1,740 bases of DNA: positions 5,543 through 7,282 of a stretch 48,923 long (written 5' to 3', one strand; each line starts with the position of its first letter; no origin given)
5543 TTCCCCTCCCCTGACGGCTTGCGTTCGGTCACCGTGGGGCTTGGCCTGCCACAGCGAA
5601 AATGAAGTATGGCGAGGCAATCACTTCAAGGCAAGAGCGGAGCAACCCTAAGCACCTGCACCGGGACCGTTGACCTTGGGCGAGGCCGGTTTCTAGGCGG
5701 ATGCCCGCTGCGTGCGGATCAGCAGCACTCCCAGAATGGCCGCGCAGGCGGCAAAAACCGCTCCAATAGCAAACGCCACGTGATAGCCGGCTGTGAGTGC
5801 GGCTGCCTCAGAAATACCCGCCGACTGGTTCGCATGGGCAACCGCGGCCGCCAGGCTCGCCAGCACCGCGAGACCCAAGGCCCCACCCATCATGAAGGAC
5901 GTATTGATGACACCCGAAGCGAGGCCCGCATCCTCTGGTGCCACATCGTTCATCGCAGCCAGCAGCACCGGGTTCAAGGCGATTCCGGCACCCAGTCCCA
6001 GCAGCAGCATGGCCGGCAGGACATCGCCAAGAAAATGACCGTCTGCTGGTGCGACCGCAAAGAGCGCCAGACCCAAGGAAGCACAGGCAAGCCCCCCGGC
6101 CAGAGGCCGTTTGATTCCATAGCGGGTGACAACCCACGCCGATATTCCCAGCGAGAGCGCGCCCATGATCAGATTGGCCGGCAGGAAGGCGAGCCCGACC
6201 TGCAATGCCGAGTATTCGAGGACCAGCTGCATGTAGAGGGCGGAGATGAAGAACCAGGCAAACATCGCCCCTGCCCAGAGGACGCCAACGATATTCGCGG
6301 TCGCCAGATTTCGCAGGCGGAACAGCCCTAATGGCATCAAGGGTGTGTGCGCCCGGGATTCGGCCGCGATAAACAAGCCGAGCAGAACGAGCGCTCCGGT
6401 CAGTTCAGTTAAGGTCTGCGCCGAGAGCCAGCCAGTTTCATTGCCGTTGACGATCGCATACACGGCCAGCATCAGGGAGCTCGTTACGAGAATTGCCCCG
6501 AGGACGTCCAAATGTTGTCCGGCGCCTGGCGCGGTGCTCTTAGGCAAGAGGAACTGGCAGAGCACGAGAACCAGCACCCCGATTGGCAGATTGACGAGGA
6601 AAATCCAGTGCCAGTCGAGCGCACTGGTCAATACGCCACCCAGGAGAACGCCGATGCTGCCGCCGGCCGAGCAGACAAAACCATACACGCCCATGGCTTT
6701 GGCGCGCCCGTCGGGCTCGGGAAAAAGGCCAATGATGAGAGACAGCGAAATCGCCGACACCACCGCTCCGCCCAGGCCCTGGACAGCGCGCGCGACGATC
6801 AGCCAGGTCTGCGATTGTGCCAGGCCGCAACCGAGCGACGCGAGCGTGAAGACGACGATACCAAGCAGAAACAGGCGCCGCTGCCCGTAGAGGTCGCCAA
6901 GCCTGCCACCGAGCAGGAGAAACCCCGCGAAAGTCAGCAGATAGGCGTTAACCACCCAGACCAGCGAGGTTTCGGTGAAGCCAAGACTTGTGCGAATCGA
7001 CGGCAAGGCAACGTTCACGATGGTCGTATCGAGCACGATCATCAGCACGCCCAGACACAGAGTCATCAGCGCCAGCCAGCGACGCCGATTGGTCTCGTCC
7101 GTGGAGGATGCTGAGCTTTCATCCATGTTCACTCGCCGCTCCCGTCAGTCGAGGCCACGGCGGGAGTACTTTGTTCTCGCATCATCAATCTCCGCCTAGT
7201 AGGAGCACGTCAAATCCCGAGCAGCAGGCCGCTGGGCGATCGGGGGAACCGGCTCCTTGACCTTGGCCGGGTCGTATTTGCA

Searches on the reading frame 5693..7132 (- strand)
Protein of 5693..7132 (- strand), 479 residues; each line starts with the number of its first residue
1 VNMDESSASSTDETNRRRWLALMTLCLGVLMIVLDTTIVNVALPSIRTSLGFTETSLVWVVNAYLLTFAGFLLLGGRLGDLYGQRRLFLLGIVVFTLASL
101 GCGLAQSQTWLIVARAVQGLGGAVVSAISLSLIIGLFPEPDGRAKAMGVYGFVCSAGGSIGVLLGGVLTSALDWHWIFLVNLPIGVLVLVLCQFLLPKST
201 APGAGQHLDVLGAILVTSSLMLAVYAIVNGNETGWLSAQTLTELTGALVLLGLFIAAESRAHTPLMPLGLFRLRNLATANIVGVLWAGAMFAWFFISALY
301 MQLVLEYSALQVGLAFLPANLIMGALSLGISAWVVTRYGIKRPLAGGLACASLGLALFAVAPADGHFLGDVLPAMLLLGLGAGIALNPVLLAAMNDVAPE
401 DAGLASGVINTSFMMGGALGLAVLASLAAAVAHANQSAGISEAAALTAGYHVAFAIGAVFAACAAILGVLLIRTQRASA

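Call 11: search_protein_families(library=pfam, max_evalue=0.01, proteins=[window:5693-7132:-])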
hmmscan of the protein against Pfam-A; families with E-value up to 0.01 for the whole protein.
window:5693-7132:- (479 aa): 2 families
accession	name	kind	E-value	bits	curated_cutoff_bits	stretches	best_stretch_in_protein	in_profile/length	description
PF07690.21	MFS_1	-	4e-51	174.4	33.4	1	25-420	1-346/347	Major Facilitator Superfamily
PF15198.11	Dexa_ind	-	0.0094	16.5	27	0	294-330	29-67/90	Dexamethasone-induced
